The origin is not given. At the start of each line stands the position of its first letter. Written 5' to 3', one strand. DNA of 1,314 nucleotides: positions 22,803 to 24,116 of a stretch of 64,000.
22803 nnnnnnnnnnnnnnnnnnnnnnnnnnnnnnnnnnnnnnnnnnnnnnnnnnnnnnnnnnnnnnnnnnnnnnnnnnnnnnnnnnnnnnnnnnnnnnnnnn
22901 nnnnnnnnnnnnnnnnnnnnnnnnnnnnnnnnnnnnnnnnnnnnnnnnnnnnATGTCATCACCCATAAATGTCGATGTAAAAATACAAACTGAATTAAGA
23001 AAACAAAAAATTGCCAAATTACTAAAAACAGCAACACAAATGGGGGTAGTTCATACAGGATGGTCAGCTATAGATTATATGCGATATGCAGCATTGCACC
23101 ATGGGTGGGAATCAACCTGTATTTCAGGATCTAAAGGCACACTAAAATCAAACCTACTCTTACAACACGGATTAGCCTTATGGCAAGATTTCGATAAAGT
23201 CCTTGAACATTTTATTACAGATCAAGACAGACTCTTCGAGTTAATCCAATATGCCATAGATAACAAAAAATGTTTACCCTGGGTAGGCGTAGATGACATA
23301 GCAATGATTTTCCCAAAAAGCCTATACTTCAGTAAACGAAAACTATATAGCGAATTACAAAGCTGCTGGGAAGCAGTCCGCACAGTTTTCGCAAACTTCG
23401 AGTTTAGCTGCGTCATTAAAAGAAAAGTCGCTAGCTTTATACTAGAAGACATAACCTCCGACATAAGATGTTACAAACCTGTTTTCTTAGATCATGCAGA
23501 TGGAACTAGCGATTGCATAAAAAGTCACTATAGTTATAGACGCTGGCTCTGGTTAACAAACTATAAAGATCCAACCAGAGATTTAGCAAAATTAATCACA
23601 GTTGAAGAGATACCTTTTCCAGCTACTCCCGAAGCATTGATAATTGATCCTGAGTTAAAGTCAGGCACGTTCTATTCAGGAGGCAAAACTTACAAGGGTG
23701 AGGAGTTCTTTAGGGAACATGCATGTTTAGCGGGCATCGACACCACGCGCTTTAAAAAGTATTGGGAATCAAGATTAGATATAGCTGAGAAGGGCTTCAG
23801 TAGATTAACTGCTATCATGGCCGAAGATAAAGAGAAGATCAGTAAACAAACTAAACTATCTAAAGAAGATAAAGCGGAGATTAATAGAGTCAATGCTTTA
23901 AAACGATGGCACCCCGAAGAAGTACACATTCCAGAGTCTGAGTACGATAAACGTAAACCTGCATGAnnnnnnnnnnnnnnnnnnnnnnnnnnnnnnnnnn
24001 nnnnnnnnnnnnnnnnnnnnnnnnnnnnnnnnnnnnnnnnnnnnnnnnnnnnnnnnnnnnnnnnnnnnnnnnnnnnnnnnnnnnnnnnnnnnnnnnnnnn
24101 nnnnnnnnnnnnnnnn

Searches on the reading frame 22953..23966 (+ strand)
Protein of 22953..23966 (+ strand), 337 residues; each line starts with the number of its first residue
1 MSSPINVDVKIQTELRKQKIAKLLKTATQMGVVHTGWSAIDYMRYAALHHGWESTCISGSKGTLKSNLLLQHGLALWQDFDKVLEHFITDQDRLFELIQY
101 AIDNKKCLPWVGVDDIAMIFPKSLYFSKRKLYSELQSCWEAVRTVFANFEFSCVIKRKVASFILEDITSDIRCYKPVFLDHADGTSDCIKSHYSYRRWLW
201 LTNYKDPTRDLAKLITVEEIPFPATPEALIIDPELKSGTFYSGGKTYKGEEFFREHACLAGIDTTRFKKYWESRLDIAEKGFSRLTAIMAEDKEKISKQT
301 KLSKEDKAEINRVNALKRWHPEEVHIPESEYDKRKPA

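Call 7: search_protein_families(library=pfam, max_evalue=0.01, proteins=[window:22953-23966:+])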
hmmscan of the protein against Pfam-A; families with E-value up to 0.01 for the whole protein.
window:22953-23966:+ (337 aa): 0 families

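Call 11: search_protein_families(library=phrogs, max_evalue=0.01, proteins=[window:22953-23966:+])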
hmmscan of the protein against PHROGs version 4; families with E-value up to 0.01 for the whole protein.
window:22953-23966:+ (337 aa): 2 families
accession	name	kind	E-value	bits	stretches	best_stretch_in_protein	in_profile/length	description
phrog_11254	-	DNA, RNA and nucleotide metabolism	5.4e-09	36.9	1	53-149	87-183/293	DnaA-like replication initiation protein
phrog_5484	-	DNA, RNA and nucleotide metabolism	0.00013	22.6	1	43-169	19-153/239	DnaA-like replication initiation protein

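Call 27: find_related_loci(query=window:22953-23966:+, collection=viral_contigs, flank=10000)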
Query window:22953-23966:+ (337 aa) in viral_contigs; peptide patterns used: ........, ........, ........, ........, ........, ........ (x = any residue, [..] = any of these).
4 stretches matched a pattern, but none encodes a relative of the query by tblastn (E <= 1e-3).

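Call 79: find_related_loci(query=A3, collection=genome_contigs, flank=10000)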
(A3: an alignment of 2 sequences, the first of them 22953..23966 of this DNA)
Query A3 (337 aa) in genome_contigs; peptide patterns used: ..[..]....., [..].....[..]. (x = any residue, [..] = any of these).
33 stretches matched a pattern, but none encodes a relative of the query by tblastn (E <= 1e-3).
